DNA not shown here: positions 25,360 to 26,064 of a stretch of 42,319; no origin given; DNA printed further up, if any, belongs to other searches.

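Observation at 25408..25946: Reverse-oriented single-gene moron with consensus promoter and its own terminator, inserted between the Dit and endolysin genes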

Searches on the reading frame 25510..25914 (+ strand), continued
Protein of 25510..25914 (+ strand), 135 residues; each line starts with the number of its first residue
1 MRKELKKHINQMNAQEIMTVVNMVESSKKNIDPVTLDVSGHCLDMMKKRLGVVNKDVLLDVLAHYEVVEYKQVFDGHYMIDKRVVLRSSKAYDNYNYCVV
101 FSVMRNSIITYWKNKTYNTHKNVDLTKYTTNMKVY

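Call 35: search_protein_families(library=pfam, proteins=[P0002, P0003, P0004, P0005, P0006, P0007, P0008, P0009, P0010, P0011], max_evalue=1)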
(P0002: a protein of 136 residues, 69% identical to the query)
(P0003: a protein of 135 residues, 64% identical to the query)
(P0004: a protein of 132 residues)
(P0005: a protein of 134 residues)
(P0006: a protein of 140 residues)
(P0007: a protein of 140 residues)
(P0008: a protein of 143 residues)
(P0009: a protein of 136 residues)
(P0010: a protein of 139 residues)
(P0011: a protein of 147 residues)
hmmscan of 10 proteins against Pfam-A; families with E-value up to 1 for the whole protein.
P0002 (136 aa): 1 family
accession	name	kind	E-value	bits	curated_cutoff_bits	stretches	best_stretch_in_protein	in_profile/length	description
PF23190.1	LHD_TRPY1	-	0.02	14.8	27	1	78-120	31-72/180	TRPY1 N-terminal linker helical domain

P0003 (135 aa): 1 family
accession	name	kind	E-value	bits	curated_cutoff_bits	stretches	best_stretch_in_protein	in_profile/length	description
PF14076.12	DUF4258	-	0.0056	17.4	25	1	38-108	1-64/71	Domain of unknown function (DUF4258)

P0004 (132 aa): 4 families
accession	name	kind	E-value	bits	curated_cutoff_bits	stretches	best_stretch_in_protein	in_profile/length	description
PF23190.1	LHD_TRPY1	-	0.01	15.7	27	1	63-111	20-67/180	TRPY1 N-terminal linker helical domain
PF11965.13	DUF3479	-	0.066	13.8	27.4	1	6-87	17-95/159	Domain of unknown function (DUF3479)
PF04867.17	DUF643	-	0.084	13.9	25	1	7-84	25-101/114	Protein of unknown function (DUF643)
PF14076.12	DUF4258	-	0.11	13.2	25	1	36-86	4-34/71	Domain of unknown function (DUF4258)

P0005 (134 aa): 1 family
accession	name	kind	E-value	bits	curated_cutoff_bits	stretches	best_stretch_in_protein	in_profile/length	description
PF18835.7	Beta_helix_2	-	0.13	12.5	30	0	96-125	10-40/68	Beta helix repeat of Inulin fructotransferase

P0006 (140 aa): 1 family
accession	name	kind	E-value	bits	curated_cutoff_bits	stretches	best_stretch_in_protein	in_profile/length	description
PF16339.10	DUF4969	-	0.052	14.4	31.4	1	97-128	5-36/79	Domain of unknown function (DUF4969)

P0007 (140 aa): 0 families

P0008 (143 aa): 1 family
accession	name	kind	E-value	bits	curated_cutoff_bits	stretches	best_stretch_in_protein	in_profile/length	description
PF10656.15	DUF2483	-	0.1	13.2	27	0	45-68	34-57/72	Hypothetical protein of unknown function (DUF2483)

P0009 (136 aa): 1 family
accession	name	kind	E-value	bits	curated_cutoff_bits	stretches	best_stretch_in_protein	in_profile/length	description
PF06988.16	NifT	-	0.062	13.5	22.6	1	73-100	14-41/64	NifT/FixU protein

P0010 (139 aa): 4 families
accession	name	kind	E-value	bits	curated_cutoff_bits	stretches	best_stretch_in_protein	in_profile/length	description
PF10851.13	DUF2652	-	0.0048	17.3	22.1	1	34-110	45-114/118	Protein of unknown function (DUF2652)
PF00918.22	Gastrin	-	0.036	15.4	22.2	1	6-75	25-93/127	Gastrin/cholecystokinin family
PF15468.11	DUF4636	-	0.048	13.8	27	1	1-33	101-133/243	Domain of unknown function (DUF4636)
PF00401.25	ATP-synt_DE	-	0.25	12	24.6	1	8-30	18-40/47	ATP synthase, Delta/Epsilon chain, long alpha-helix domain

P0011 (147 aa): 0 families

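Call 36: get_annotated_region(hit=H3, flank=4000)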
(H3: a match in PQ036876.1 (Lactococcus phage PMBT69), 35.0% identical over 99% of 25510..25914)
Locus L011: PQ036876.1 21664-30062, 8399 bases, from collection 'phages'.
description: Lactococcus phage PMBT69, complete genome.
organism: Lactococcus phage PMBT69 (NCBI taxid 3236635)
taxonomy: Viruses; Duplodnaviria; Heunggongvirae; Uroviricota; Caudoviricetes
host: Lactococcus lactis subsp. cremoris strain 3107; source: goat milk; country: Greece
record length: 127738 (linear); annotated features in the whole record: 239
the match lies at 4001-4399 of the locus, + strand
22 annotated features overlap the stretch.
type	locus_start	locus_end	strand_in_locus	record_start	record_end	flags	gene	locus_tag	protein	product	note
CDS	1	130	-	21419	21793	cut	-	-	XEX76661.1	hypothetical protein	-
CDS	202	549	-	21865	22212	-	-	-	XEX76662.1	hypothetical protein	-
CDS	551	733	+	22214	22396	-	-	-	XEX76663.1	hypothetical protein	-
CDS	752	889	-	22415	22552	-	-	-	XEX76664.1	hypothetical protein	-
CDS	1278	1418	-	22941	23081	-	-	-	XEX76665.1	hypothetical protein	-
CDS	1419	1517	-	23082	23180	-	-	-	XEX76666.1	hypothetical protein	-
CDS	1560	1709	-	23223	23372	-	-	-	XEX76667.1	hypothetical protein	-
CDS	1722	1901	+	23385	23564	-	-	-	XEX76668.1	hypothetical protein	-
CDS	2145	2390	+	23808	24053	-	-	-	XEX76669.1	hypothetical protein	-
CDS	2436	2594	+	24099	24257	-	-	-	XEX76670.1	hypothetical protein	-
CDS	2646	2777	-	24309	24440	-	-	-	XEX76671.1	hypothetical protein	-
CDS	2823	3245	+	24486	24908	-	-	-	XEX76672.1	hypothetical protein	-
CDS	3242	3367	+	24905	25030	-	-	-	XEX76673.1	hypothetical protein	-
CDS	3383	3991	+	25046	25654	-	-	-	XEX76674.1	hypothetical protein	-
CDS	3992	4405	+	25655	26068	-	-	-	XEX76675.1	hypothetical protein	-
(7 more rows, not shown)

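Call 37: get_annotated_region(hit=H2, flank=4000)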
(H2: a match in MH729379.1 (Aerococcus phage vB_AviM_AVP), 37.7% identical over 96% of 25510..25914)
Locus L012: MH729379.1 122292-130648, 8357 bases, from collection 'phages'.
description: Aerococcus phage vB_AviM_AVP, complete genome.
organism: Aerococcus phage vB_AviM_AVP (NCBI taxid 2495576)
taxonomy: Viruses; Duplodnaviria; Heunggongvirae; Uroviricota; Caudoviricetes; Herelleviridae
host: Aerococcus viridans AV-X1; source: sewage; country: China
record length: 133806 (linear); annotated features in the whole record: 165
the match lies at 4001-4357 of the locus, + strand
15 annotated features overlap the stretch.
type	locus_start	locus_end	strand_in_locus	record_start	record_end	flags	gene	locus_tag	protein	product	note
CDS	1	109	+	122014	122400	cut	-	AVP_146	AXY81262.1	hypothetical protein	-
CDS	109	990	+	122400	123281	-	-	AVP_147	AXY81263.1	hypothetical protein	-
CDS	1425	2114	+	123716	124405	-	-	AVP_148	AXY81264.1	hypothetical protein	-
CDS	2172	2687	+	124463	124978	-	-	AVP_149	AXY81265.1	hypothetical protein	-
CDS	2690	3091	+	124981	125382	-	-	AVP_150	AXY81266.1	hypothetical protein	-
CDS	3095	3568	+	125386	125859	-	-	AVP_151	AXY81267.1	hypothetical protein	-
CDS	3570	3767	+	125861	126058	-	-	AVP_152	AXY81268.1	hypothetical protein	-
CDS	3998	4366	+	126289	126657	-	-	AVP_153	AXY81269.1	hypothetical protein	-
CDS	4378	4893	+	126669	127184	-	-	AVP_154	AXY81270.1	hypothetical protein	-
CDS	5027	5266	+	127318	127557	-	-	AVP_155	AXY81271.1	hypothetical protein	-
CDS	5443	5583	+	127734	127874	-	-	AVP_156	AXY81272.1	hypothetical protein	-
CDS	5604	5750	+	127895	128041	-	-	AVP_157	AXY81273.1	hypothetical protein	-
CDS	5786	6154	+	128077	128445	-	-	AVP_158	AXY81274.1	hypothetical protein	-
CDS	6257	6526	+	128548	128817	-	-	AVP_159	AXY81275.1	hypothetical protein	-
CDS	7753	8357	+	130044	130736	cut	-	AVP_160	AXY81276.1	hypothetical protein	-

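Call 38: find_homologous_proteins(query=A3, max_evalue=0.00001)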
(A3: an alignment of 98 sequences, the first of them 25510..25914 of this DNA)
Query A3 (98 sequences) (135 aa, profile of the alignment): 7 proteins with E <= 0.00001 among 1237 candidates.
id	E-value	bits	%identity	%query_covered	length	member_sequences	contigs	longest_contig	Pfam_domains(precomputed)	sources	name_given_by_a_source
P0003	1.8e-37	147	64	100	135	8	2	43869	-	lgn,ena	-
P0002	4.0e-36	142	69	100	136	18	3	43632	-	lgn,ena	-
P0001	7.1e-34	135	98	100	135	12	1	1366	-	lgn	-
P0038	1.8e-33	134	32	52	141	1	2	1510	-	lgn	-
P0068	1.2e-30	124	25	96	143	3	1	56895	-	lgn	-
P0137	1.5e-29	121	28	73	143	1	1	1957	-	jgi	-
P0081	1.8e-24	104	24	96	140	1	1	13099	-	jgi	jgi:hypothetical protein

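Call 62: fold_search(model_id=the predicted structure, library=viral)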
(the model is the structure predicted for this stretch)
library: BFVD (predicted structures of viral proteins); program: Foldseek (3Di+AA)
matches with E <= 10: 478; with E <= 0.001: 8
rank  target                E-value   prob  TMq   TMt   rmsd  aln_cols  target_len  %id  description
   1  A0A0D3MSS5            1.1e-13  1.00  0.88  0.83   2.4       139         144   30  Uncharacterized protein [Lactococcus phage WRP3]
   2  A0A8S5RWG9            9.4e-12  1.00  0.82  0.79   2.3       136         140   34  Uncharacterized protein [Siphoviridae sp. ctHip2]
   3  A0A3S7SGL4            7.6e-11  1.00  0.80  0.88   2.1       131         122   34  (no name in the UniProt tables at hand)
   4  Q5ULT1                3.3e-08  1.00  0.66  0.65   3.9       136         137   19  Orf33 [Lactobacillus phage LP65]
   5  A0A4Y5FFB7            5.6e-06  1.00  0.66  0.71   5.5       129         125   16  Uncharacterized protein [Lactobacillus phage SAC12B]
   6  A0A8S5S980            6.3e-06  1.00  0.65  0.70   3.7       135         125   18  Uncharacterized protein [Phage sp. ctGns7]
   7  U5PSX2                7.1e-06  1.00  0.67  0.65   2.2       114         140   14  Uncharacterized protein [Bacillus phage Blastoid]
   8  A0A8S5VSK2            1.5e-04  1.00  0.54  0.57   5.6       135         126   18  (no name in the UniProt tables at hand)
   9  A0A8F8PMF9            1.8e-02  0.99  0.55  0.43   5.6       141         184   13  Uncharacterized protein [Clandestinovirus]
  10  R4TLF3                3.8e-02  1.00  0.41  0.37   4.5        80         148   20  Uncharacterized protein [Halogranum tailed virus 1]
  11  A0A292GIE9            1.1e-01  0.54  0.31  0.28  13.2       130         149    8  (no name in the UniProt tables at hand)
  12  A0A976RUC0            1.2e-01  0.35  0.24  0.20   7.3        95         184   10  (no name in the UniProt tables at hand)
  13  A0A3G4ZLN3            1.2e-01  0.25  0.26  0.22  11.8       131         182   10  N-acyltransferase [Terrestrivirus sp.]
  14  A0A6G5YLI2            1.4e-01  0.20  0.25  0.23  12.9       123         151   15  (no name in the UniProt tables at hand)
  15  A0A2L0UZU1            1.5e-01  0.82  0.34  0.48   4.8        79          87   23  Uncharacterized protein [Agrobacterium phage Atu_ph07]
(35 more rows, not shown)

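Call 63: fold_search(model_id=the predicted structure, library=pdb)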
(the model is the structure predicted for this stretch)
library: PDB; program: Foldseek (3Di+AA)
matches with E <= 10: 351; with E <= 0.001: 0
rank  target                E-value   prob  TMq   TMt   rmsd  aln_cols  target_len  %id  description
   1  5us1_D                3.4e-02  0.80  0.29  0.25  11.5       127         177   10  Crystal structure of aminoglycoside acetyltransferase AAC(2')-Ia in complex with N2'-acetylgentamicin C1A and coenzyme (released 2017-03-15)
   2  6vta_B                3.9e-02  0.75  0.30  0.25  11.7       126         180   11  Aminoglycoside N-2'-Acetyltransferase-Ia [AAC(2')-Ia] in complex with amikacin and acetyl-CoA (released 2021-06-02)
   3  7jzs                  7.1e-02  0.69  0.29  0.23  11.7       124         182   11  Aminoglycoside N-2'-Acetyltransferase-Ia [AAC(2')-Ia] in complex with CoA (released 2021-06-02)
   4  5us1_B                7.9e-02  0.60  0.29  0.24  11.5       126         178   10  Crystal structure of aminoglycoside acetyltransferase AAC(2')-Ia in complex with N2'-acetylgentamicin C1A and coenzyme (released 2017-03-15)
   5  5u08_B                9.0e-02  0.38  0.26  0.24  13.2       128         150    7  Crystal structure of an aminoglycoside acetyltransferase meta-AAC0020 from an uncultured soil metagenomic sample in co (released 2017-02-08)
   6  5us1_J                1.4e-01  0.44  0.27  0.22  13.5       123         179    7  Crystal structure of aminoglycoside acetyltransferase AAC(2')-Ia in complex with N2'-acetylgentamicin C1A and coenzyme (released 2017-03-15)
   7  6bvc                  1.6e-01  0.25  0.26  0.23  14.0       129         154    6  Crystal structure of AAC(3)-Ia in complex with coenzyme A (released 2017-12-27)
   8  5us1_E                1.9e-01  0.33  0.26  0.21  12.2       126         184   10  Crystal structure of aminoglycoside acetyltransferase AAC(2')-Ia in complex with N2'-acetylgentamicin C1A and coenzyme (released 2017-03-15)
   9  6vr2_B                2.1e-01  0.44  0.29  0.24  11.4       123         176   10  Aminoglycoside N-2'-Acetyltransferase-Ia [AAC(2')-Ia] in complex with acetylated-tobramycin and CoA (released 2021-06-02)
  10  2q0y                  2.1e-01  0.20  0.26  0.24  13.8       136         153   10  Crystal structure of GCN5-related N-acetyltransferase (YP_295895.1) from Ralstonia eutropha JMP134 at 1.80 A resolution (released 2007-06-05)
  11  4hbr_D                2.2e-01  0.47  0.29  0.28   8.8        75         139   17  Crystal structure of a putative periplasmic proteins (BACEGG_01429) from Bacteroides eggerthii DSM 20697 at 2.40 A res (released 2013-02-27)
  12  5us1_A                2.2e-01  0.41  0.29  0.23  11.5       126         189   10  Crystal structure of aminoglycoside acetyltransferase AAC(2')-Ia in complex with N2'-acetylgentamicin C1A and coenzyme (released 2017-03-15)
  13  1bo4_B                2.2e-01  0.23  0.25  0.25  14.0       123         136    7  CRYSTAL STRUCTURE OF A GCN5-RELATED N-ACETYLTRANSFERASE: SERRATIA MARESCENS AMINOGLYCOSIDE 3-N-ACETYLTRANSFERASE (released 1998-10-07)
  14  5f46_B                2.2e-01  0.23  0.26  0.24  12.6       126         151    5  Crystal structure of an aminoglycoside acetyltransferase meta-AAC0020 from an uncultured soil metagenomic sample, apoe (released 2015-12-16)
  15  5f49_C                2.5e-01  0.33  0.29  0.27  12.9       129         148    5  Crystal structure of an aminoglycoside acetyltransferase meta-AAC0020 from an uncultured soil metagenomic sample in co (released 2015-12-16)
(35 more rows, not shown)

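Call 75: search_protein_families(library=pfam, alignment_id=A3, max_evalue=0.00001)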
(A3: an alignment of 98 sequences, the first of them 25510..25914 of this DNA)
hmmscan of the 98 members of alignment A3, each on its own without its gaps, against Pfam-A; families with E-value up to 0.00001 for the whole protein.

A. member 1, window:25510-25914:+ (135 aa): 0 families

B. families by the number of members that match (of 98 scanned): 1 family
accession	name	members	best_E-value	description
PF14076.12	DUF4258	22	4e-11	Domain of unknown function (DUF4258)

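Call 81: find_related_loci(query=A1, collection=genome_contigs, flank=6000)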
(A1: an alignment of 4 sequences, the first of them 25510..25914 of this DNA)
Query A1 (135 aa) in genome_contigs; peptide patterns used: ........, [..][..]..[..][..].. (x = any residue, [..] = any of these).
111 stretches matched a pattern, but none encodes a relative of the query by tblastn (E <= 1e-3).

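Call 82: find_related_loci(query=A1, collection=viral_contigs, flank=6000)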
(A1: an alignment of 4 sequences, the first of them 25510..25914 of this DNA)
Query A1 (135 aa) in viral_contigs; peptide patterns used: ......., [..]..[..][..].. (x = any residue, [..] = any of these).
223 stretches matched a pattern, but none encodes a relative of the query by tblastn (E <= 1e-3).

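Call 83: find_encoding_contigs(protein=P0068, flank=6000, max_places=2)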
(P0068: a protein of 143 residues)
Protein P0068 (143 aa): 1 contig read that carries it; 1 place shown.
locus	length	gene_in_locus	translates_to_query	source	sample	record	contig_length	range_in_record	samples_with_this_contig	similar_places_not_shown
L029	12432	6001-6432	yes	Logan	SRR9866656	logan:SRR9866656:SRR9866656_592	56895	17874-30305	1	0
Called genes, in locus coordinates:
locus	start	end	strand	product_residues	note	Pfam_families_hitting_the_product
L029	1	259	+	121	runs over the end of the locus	PF09643:YopX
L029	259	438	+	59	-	-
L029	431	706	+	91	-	-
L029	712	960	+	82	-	-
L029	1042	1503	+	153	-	-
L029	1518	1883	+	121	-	-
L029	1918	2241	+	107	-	-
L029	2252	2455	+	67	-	PF07866:DUF1653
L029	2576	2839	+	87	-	-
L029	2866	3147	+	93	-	PF27001:Phage_T4_Y07B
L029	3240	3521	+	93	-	-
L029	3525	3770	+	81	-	-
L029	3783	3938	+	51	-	-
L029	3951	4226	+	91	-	-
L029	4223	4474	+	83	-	-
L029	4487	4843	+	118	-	-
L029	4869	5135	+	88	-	-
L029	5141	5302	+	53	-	-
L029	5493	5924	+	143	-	PF08858:IDEAL (weak)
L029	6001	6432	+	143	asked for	-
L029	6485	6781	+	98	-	PF15970:HicB-like_2 (weak)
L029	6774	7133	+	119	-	-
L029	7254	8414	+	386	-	PF27337:YorF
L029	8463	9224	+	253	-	-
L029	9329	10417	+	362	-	PF13479:AAA_24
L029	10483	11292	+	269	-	PF06725:3D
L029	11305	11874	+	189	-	PF13173:AAA_14 (weak)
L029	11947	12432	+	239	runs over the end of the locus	PF26927:Phage_SPbeta_YorH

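Call 84: find_encoding_contigs(protein=P0004, flank=6000, max_places=3)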
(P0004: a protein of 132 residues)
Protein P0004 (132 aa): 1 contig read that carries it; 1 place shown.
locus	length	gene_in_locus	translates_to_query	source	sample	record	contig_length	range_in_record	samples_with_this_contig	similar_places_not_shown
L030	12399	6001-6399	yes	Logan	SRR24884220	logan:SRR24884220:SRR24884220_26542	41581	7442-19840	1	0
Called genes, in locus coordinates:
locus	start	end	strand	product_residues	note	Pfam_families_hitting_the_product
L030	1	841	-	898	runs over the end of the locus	-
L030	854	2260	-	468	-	-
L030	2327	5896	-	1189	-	PF05709:Sipho_tail, PF21869:Dit-like_CBM2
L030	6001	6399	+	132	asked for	-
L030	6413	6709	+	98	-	-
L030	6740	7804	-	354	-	PF01520:Amidase_3, PF08460:SH3_5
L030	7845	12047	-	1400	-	PF10145:PhageMin_Tail, PF01464:SLT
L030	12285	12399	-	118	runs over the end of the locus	PF23857:Phage_TAC_19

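Call 86: search_protein_families(library=pfam, proteins=[L030:6413-6706:+, L029:6485-6778:+, L030:6001-6396:+, L029:6001-6429:+, L011:4418-4765:+, L012:4378-4890:+, L008:3496-3756:+, L010:4405-4629:+, L009:3689-3997:+], max_evalue=0.1)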
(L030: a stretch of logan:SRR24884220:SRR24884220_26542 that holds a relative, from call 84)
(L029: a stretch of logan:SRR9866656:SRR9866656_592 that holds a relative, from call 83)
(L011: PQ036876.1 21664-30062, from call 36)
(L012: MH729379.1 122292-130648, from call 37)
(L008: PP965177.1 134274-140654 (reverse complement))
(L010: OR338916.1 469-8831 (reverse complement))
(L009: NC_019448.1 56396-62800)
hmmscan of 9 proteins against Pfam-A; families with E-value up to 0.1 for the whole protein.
L030:6413-6706:+ (98 aa): 0 families

L029:6485-6778:+ (98 aa): 1 family
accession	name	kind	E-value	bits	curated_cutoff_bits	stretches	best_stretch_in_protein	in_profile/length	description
PF15919.11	HicB_lk_antitox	-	0.064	13.8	27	1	15-80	12-76/123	HicB_like antitoxin of bacterial toxin-antitoxin system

L030:6001-6396:+ (132 aa): 3 families
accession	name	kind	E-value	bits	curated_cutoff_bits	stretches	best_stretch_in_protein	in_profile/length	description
PF23190.1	LHD_TRPY1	-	0.01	15.7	27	1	63-111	20-67/180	TRPY1 N-terminal linker helical domain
PF11965.13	DUF3479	-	0.066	13.8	27.4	1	6-87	17-95/159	Domain of unknown function (DUF3479)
PF04867.17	DUF643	-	0.084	13.9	25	1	7-84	25-101/114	Protein of unknown function (DUF643)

L029:6001-6429:+ (143 aa): 1 family
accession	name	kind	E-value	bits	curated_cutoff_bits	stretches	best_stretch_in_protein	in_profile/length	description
PF14076.12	DUF4258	-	0.0023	18.6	25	1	38-118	1-70/71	Domain of unknown function (DUF4258)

L011:4418-4765:+ (116 aa): 0 families

L012:4378-4890:+ (171 aa): 2 families
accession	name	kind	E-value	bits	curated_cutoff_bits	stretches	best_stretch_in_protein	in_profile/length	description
PF12844.13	HTH_19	-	6.6e-10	39.2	30.2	2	14-66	2-51/64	Helix-turn-helix domain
PF01381.28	HTH_3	-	0.012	16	23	0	97-120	8-31/55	Helix-turn-helix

L008:3496-3756:+ (87 aa): 0 families

L010:4405-4629:+ (75 aa): 0 families

L009:3689-3997:+ (103 aa): 3 families
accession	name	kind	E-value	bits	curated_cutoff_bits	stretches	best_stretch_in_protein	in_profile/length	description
PF24423.1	OVT1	-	0.0086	16.9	30.9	0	43-103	25-85/100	Major antigen, helical domain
PF09404.15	C12orf66_like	-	0.042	12.9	22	1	3-55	81-130/439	KICSTOR complex C12orf66 like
PF12845.12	TBD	-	0.048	13.9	27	0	2-19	3-20/56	TBD domain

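Call 88: find_encoding_contigs(protein=P0005, flank=4000, max_places=2)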
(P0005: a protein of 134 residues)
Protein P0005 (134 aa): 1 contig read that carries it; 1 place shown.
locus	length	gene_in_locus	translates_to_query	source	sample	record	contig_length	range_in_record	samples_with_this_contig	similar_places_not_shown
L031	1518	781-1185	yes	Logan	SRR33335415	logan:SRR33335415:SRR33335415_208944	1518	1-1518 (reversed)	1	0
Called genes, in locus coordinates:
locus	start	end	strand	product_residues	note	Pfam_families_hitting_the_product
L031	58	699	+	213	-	-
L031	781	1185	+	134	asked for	-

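Call 89: find_encoding_contigs(protein=P0006, flank=4000, max_places=2)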
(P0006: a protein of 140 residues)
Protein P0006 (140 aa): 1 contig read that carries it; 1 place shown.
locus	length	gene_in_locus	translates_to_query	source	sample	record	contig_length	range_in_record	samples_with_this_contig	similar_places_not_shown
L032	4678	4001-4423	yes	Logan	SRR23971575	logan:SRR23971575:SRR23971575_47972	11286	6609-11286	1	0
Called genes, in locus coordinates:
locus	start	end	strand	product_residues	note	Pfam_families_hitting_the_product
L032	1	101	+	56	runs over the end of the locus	-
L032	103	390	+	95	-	-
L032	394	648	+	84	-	-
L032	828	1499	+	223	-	-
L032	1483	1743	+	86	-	-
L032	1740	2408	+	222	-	-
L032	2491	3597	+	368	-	PF04389:Peptidase_M28, PF05343:Peptidase_M42 (faint), PF01546:Peptidase_M20 (weak)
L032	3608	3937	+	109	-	-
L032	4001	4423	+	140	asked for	-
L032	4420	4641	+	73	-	-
